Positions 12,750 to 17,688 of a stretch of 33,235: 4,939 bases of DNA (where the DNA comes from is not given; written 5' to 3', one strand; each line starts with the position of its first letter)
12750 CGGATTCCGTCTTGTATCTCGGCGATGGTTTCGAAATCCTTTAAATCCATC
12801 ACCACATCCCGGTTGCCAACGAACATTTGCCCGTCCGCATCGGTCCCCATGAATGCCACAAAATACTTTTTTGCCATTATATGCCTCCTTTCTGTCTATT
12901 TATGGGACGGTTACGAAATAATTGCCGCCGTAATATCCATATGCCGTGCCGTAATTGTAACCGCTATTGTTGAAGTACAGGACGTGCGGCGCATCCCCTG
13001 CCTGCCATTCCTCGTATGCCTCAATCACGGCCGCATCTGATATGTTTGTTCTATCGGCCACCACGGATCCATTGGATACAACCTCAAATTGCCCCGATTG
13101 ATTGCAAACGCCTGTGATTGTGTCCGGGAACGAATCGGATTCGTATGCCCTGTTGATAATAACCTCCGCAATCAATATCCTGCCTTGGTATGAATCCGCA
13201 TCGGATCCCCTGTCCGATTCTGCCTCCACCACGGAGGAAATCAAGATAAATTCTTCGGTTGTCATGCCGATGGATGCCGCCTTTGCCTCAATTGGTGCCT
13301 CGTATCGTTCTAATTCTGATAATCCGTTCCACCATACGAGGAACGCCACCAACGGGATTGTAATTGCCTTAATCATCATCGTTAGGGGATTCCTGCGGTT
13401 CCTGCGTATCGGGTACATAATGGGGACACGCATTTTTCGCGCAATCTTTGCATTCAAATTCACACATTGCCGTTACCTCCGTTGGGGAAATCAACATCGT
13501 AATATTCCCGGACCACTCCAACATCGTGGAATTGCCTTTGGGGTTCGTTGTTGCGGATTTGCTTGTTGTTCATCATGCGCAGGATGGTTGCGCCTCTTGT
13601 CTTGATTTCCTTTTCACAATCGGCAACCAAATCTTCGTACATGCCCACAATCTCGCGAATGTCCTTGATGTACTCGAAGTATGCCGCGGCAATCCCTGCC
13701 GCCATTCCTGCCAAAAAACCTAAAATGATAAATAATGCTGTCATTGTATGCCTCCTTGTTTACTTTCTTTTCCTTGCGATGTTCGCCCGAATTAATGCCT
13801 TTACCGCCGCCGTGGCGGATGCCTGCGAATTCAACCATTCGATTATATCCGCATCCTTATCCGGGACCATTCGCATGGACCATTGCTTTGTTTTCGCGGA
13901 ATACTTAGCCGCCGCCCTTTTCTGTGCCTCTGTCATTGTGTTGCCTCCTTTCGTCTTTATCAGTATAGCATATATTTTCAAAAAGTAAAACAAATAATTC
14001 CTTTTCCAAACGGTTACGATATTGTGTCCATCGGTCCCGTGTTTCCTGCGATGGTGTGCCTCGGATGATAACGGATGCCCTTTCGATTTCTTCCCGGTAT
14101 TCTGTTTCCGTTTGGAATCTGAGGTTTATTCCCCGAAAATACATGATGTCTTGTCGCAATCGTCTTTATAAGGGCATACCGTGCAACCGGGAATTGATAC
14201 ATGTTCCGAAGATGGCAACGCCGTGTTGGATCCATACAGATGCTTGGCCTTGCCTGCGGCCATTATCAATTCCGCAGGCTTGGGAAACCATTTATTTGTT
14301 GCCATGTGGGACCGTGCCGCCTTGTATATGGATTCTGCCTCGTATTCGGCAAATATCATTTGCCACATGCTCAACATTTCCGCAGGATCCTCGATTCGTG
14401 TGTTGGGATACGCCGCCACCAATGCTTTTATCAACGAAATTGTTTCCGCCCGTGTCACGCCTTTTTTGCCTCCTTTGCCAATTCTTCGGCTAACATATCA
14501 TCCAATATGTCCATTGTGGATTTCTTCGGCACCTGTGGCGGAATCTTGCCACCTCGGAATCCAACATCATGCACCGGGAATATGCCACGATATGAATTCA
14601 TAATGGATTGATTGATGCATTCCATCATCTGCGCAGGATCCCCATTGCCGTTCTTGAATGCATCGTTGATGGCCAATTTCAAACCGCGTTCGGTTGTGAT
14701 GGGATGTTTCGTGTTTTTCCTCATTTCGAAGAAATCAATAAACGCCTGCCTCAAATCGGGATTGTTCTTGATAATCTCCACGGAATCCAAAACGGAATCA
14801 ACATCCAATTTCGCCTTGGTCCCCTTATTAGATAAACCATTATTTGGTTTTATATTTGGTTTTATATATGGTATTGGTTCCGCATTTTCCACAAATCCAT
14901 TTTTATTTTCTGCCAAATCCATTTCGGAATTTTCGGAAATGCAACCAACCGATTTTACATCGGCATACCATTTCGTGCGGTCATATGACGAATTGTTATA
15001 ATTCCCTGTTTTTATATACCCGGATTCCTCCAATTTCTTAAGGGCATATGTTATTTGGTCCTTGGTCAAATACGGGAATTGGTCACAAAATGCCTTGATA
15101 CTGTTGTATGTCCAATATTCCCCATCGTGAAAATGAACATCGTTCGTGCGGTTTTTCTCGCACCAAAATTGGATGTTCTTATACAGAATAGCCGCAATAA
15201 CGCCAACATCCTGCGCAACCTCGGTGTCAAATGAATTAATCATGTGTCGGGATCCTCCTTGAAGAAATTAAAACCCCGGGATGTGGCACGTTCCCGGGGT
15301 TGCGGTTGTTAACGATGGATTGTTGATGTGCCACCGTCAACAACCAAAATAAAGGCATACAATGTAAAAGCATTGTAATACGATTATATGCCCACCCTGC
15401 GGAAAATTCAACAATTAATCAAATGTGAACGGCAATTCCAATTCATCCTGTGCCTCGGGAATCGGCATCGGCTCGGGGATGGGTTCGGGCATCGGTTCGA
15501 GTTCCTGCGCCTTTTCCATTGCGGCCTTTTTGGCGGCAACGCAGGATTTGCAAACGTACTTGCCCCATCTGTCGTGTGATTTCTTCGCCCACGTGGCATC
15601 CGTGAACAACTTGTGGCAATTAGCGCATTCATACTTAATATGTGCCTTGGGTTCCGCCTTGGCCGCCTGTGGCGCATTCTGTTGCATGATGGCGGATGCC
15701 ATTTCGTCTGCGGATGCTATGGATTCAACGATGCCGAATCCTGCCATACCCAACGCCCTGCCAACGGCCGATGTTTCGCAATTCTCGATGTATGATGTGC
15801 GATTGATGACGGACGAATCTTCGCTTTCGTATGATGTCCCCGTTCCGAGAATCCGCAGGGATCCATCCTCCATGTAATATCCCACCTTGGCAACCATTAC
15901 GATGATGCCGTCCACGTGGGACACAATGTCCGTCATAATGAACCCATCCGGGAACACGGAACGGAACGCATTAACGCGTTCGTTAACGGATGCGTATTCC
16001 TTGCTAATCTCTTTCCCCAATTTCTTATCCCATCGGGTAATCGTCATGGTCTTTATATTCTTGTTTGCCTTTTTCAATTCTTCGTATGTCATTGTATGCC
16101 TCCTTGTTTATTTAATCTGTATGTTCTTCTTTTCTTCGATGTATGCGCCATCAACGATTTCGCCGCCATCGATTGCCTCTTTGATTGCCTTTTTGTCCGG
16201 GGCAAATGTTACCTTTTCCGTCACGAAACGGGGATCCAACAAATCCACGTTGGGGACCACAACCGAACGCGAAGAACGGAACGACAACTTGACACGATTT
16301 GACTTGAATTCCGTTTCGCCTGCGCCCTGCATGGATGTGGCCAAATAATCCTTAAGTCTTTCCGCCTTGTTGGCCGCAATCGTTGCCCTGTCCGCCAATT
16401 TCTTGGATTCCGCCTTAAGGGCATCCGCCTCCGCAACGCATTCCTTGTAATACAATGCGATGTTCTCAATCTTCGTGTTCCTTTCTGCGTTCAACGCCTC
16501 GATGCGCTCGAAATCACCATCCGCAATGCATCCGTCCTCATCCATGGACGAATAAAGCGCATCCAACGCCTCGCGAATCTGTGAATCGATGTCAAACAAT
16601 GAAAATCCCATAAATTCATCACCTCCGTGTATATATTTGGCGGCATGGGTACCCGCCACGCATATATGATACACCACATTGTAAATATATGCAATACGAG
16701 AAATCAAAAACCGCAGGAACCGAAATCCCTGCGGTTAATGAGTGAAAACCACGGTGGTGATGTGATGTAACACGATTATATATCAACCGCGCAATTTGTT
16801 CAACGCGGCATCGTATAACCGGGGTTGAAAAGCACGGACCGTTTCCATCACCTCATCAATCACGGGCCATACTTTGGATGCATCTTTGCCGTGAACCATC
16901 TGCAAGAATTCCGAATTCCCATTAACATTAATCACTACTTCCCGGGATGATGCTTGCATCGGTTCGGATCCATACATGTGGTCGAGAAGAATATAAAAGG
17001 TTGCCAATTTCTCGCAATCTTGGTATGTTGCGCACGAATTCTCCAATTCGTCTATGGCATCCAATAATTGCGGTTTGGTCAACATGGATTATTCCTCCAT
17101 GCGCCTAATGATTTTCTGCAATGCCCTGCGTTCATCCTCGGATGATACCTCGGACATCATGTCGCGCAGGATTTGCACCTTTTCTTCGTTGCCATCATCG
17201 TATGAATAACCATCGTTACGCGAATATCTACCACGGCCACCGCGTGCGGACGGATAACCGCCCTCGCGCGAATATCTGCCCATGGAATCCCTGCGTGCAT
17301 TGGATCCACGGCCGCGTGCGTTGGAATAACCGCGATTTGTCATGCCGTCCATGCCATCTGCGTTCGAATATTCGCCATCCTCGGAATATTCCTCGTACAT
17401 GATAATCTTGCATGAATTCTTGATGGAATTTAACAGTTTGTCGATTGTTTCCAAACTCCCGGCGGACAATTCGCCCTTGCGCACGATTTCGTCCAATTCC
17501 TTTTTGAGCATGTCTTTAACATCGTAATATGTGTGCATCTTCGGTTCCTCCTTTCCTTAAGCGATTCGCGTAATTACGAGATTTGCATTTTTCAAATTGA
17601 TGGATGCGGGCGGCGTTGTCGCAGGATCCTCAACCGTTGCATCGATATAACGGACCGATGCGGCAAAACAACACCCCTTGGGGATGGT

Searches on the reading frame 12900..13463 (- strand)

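Call 18: search_protein_families(library=phrogs, proteins=[window:12900-13463:-], max_evalue=0.001)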
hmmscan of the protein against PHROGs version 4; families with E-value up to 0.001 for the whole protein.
window:12900-13463:- (187 aa): 4 families
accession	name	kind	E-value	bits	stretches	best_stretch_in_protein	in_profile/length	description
phrog_14642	-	lysis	1.2e-15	58.6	1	60-167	91-191/215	endolysin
phrog_17417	-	unknown function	1.1e-09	39.4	1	61-183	72-188/192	-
phrog_38339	-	unknown function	7.3e-05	23.8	1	56-152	56-152/193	-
phrog_938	-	lysis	0.00062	17.9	1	65-139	46-114/2185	endolysin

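Call 37: search_protein_families(library=pfam, proteins=[window:12900-13463:-], max_evalue=0.01)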
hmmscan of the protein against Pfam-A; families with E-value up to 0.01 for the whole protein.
window:12900-13463:- (187 aa): 2 families
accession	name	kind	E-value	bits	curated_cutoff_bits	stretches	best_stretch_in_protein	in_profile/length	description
PF07486.17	Hydrolase_2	-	5.8e-15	56.2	27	1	90-169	2-78/100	Cell Wall Hydrolase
PF02618.21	YceG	-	0.0096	15.9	32.4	0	57-107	140-184/275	YceG-like family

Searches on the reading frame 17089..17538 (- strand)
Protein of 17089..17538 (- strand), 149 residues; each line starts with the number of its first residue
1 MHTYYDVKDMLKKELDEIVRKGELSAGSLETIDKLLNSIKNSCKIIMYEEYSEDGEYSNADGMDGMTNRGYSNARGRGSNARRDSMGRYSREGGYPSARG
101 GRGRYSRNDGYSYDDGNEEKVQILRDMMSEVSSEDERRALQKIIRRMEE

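Call 4: search_protein_families(library=pfam, proteins=[window:17089-17538:-], max_evalue=1)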
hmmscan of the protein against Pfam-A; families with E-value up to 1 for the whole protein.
window:17089-17538:- (149 aa): 1 family
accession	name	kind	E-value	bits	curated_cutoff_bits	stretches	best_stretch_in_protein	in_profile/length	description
PF18375.7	CDH1_2_SANT_HL1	-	0.065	14.4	34.4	1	13-70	23-80/91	CDH1/2 SANT-Helical linker 1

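Call 5: search_protein_families(library=phrogs, proteins=[window:17089-17538:-], max_evalue=0.01)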
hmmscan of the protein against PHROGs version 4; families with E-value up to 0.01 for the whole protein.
window:17089-17538:- (149 aa): 0 families

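Call 8: search_protein_families(library=ncbifam, proteins=[window:17089-17538:-], max_evalue=1)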
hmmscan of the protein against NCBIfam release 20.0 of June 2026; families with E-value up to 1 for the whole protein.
window:17089-17538:- (149 aa): 2 families
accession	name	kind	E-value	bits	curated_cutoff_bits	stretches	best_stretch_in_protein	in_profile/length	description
TIGR02076.1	pyrH_arch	equivalog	0.12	12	158.05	1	8-47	158-197/222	UMP kinase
NF053636.1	DDHlcsCsdAPsy1082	equivalog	0.19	10.2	890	1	67-120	383-440/512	DEAD/DEAH box helicase CsdA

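Call 42: search_dna_similar(query=window:17089-17538:-, collection=phages, mode=protein, max_rows=40, max_evalue=0.001)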
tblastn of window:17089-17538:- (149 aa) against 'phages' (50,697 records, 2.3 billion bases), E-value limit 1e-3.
Records with a match: 6; places in all: 6; records where one place covers at least 80% of the query: 4.
Best place of each record, by identity: <60% 6.
By first word of the organism name: Bacteriophage 3; Dulem 2; Butyrivibrio 1.
By host as written in the record: - 3; Propithecus coquereli 1; Butyrivibrio fibrisolvens DSM 3071 1; Varecia variegata 1.
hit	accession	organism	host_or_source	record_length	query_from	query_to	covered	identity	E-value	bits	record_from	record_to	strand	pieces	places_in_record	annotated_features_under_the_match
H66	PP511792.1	Dulem virus 33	Propithecus coquereli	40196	1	148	99%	41.1%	7e-15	76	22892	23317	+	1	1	hypothetical protein (x2)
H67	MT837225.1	Bacteriophage sp.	human fecal samples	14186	1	145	97%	36.5%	9e-11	64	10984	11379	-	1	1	record has no annotation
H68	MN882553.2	Butyrivibrio virus Ceridwen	Butyrivibrio fibrisolvens DSM 3071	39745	14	149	91%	38.3%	3e-8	57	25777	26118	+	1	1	hypothetical protein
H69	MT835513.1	Bacteriophage sp.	human fecal samples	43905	5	148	97%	34.6%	1e-11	67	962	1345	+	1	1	record has no annotation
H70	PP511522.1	Dulem virus 35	Varecia variegata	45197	9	116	72%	41.5%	2e-5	49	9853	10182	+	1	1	hypothetical protein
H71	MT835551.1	Bacteriophage sp.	human fecal samples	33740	6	91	58%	43.2%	9e-7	52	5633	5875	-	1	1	record has no annotation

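Call 54: search_protein_families(library=padloc, proteins=[window:17089-17538:-], max_evalue=1)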
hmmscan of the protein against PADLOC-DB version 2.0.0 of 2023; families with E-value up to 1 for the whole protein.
window:17089-17538:- (149 aa): 0 families

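Call 77: search_solved_structures(query=A8, max_evalue=5, show_alignments=1)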
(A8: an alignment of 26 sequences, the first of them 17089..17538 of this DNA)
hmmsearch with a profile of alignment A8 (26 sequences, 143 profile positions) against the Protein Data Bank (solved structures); distinct sequences matched with E-value up to 5: 5.
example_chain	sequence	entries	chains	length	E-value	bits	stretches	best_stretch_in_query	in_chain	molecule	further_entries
5w2g_A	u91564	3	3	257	0.7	13.7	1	71-128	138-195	Inositol polyphosphate multikinase,Inositol polyphosphate multikinase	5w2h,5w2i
6m88_A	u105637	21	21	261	0.72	13.7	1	71-128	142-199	Inositol polyphosphate multikinase,Inositol polyphosphate multikinase | Inositol polyphosphate multikinase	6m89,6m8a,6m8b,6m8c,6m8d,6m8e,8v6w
6e7f_A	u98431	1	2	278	0.81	13.5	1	71-127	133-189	Inositol polyphosphate multikinase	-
9ugr_A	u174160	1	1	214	1.3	12.9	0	100-141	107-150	Syn-F4-Link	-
6tep_A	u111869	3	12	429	1.9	12.3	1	100-142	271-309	Galactokinase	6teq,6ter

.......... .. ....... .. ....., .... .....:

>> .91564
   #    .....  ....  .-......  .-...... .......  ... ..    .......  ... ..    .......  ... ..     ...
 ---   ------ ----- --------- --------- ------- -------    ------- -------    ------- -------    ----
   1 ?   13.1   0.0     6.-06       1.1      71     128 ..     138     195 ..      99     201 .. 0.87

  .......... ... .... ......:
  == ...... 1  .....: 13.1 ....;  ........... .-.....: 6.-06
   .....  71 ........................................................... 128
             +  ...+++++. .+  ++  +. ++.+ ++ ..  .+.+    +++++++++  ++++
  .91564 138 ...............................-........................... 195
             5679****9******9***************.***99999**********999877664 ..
